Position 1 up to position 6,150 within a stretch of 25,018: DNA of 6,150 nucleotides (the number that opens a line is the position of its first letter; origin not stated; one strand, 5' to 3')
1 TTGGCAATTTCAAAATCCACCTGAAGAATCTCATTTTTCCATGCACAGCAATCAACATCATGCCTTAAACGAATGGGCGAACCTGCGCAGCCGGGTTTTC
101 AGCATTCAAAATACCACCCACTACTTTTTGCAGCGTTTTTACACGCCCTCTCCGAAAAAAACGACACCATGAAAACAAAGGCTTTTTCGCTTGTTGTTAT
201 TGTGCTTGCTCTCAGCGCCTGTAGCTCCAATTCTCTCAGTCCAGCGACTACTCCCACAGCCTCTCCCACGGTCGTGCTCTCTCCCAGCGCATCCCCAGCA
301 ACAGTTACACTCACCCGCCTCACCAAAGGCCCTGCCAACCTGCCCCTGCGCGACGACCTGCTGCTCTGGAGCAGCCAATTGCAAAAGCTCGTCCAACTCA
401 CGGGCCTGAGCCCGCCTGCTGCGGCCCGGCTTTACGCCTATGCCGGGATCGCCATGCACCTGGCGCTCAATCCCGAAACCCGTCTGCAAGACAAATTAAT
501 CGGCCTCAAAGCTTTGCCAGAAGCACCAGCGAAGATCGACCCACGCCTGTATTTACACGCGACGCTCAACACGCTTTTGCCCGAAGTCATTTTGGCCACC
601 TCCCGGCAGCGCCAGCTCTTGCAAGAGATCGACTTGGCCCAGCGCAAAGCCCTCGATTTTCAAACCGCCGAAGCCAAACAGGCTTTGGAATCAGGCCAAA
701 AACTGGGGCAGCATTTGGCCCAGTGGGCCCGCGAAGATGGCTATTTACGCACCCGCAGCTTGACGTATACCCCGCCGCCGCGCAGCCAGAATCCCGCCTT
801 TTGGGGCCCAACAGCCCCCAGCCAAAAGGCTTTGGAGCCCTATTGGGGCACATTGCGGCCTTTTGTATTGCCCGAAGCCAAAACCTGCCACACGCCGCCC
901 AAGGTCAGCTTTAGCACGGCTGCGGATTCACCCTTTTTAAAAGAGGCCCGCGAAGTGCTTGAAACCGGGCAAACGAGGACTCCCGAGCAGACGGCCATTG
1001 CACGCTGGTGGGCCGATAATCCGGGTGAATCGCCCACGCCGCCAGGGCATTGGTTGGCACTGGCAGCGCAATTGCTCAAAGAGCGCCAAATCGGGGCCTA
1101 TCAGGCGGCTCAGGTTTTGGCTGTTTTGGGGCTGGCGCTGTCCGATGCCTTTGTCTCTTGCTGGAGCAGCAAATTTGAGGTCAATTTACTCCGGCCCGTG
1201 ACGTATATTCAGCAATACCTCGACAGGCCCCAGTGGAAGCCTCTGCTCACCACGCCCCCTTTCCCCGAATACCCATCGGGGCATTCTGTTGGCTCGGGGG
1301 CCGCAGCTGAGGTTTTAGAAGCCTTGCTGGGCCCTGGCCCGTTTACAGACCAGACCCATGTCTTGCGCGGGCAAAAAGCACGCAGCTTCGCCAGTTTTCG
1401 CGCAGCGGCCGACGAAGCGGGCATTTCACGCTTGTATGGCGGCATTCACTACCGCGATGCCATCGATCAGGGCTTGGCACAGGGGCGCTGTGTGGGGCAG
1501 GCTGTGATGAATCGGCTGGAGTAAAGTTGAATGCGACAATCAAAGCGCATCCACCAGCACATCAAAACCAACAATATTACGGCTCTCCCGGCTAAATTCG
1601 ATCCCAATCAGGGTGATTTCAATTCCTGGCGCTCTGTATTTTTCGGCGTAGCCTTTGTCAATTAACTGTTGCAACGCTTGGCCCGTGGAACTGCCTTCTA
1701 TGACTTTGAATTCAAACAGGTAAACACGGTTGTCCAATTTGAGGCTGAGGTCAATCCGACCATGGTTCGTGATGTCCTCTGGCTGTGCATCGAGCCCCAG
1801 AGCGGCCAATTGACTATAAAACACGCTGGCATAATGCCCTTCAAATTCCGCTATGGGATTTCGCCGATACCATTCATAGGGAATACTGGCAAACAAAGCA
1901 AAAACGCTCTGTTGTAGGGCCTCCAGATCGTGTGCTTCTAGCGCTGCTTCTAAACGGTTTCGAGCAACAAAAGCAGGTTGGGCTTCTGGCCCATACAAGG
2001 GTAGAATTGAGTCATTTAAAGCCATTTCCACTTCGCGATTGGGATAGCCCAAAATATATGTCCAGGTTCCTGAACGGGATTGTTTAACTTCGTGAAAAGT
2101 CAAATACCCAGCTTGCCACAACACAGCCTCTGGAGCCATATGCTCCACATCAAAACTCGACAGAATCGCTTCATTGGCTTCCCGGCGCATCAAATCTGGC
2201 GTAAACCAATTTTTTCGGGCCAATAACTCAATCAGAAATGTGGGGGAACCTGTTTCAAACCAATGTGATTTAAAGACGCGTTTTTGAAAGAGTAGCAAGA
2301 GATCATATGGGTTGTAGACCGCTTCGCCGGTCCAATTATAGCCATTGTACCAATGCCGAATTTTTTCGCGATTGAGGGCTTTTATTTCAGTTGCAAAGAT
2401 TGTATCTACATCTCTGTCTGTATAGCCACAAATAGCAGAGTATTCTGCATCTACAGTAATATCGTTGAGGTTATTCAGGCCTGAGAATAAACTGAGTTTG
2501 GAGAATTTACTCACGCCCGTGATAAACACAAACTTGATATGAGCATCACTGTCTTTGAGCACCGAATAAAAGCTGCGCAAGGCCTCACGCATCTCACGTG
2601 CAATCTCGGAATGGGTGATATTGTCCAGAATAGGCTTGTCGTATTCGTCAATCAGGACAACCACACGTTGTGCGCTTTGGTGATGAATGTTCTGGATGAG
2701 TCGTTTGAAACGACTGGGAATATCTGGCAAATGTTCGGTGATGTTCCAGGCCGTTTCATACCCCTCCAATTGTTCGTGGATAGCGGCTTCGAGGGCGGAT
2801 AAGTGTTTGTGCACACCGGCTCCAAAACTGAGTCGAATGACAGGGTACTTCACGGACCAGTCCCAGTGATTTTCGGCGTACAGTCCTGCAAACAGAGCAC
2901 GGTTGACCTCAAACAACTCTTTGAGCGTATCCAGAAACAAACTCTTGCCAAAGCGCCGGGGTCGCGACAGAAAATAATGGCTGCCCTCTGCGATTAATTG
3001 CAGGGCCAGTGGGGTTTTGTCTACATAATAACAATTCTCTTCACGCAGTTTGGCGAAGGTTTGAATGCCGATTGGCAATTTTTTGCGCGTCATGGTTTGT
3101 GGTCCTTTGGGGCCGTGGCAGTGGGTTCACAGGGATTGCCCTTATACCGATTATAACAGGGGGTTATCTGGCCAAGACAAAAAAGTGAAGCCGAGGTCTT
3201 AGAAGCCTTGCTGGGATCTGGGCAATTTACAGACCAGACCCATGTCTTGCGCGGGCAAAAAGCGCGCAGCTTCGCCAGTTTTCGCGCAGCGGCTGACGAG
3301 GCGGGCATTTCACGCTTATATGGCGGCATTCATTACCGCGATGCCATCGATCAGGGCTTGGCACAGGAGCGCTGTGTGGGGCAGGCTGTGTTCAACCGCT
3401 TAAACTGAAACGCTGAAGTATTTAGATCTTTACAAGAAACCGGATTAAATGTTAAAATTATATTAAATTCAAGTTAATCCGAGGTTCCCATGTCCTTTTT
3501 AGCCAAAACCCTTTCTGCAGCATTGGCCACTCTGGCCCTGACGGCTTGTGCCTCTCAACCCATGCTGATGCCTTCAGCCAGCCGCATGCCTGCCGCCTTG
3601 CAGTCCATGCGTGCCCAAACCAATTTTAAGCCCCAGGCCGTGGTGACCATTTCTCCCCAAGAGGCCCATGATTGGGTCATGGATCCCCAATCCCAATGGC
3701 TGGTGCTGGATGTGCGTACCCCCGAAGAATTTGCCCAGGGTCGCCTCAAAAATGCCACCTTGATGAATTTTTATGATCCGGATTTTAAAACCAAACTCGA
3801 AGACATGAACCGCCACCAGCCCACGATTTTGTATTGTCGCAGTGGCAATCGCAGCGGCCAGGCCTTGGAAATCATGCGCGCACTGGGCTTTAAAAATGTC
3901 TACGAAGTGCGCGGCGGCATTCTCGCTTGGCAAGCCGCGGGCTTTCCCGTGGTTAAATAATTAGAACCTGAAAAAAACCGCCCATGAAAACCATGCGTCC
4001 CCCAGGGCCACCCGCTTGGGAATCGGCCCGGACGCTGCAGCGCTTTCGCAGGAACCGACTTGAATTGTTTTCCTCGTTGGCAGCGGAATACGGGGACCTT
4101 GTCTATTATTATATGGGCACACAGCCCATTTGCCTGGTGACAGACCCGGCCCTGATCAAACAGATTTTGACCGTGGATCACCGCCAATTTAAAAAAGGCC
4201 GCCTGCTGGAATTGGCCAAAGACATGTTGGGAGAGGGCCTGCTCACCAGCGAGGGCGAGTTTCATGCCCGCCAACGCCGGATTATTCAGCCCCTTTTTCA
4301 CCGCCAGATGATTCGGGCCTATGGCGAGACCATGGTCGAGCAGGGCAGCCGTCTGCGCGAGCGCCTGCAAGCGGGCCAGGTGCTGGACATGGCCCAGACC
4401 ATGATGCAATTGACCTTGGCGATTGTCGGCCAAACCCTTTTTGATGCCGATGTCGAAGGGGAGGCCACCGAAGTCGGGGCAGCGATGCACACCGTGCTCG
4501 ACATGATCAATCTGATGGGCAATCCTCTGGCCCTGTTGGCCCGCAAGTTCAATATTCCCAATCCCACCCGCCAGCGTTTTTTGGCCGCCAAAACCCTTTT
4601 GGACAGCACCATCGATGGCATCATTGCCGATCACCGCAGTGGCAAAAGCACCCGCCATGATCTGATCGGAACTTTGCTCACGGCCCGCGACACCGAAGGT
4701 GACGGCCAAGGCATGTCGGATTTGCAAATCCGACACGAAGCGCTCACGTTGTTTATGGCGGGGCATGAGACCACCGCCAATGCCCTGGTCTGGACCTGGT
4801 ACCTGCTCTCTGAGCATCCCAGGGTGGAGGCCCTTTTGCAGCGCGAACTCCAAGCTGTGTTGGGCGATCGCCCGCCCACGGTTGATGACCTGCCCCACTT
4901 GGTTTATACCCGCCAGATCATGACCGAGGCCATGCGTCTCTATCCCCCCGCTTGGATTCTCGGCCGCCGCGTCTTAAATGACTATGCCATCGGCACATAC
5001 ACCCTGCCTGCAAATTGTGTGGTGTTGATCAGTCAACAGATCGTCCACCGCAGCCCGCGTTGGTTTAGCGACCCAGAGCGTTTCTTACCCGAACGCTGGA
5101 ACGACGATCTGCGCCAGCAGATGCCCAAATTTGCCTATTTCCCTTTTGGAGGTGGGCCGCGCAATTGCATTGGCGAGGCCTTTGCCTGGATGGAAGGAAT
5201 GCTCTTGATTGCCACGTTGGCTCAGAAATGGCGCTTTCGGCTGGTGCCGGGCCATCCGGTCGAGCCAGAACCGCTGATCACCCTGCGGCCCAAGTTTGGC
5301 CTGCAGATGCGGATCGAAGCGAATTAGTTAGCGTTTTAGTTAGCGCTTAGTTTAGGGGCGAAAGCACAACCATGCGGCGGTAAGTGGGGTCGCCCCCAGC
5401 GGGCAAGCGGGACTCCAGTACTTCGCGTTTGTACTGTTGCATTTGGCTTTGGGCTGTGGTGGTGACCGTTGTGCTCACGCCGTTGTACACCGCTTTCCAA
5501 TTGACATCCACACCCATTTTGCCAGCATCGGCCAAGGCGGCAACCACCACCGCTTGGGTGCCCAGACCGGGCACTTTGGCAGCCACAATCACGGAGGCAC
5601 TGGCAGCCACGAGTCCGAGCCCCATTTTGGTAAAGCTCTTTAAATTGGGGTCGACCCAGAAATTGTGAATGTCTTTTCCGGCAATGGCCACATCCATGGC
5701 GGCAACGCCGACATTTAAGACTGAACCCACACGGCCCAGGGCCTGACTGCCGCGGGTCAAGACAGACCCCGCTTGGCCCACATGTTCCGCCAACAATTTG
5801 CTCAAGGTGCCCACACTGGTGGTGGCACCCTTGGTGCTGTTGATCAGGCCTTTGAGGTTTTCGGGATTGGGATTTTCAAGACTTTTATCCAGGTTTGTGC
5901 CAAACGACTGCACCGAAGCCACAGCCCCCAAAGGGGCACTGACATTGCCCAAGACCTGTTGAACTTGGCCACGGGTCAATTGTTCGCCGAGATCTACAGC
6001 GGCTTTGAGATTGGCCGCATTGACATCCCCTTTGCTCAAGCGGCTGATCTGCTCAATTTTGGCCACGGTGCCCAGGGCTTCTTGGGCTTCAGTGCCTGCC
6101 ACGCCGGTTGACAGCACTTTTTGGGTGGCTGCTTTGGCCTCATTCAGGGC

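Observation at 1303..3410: Low-GC cargo gene sits between two diverged 220-bp copies of the PAP2 gene's 3' end, which differ almost only at synonymous sites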

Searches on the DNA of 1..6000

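Call 76: search_rna_families(source=window, start=1, end=6000, threshold=evalue, max_evalue=1)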
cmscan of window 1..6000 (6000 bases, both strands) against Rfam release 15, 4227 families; matches with E-value up to 1: 0.
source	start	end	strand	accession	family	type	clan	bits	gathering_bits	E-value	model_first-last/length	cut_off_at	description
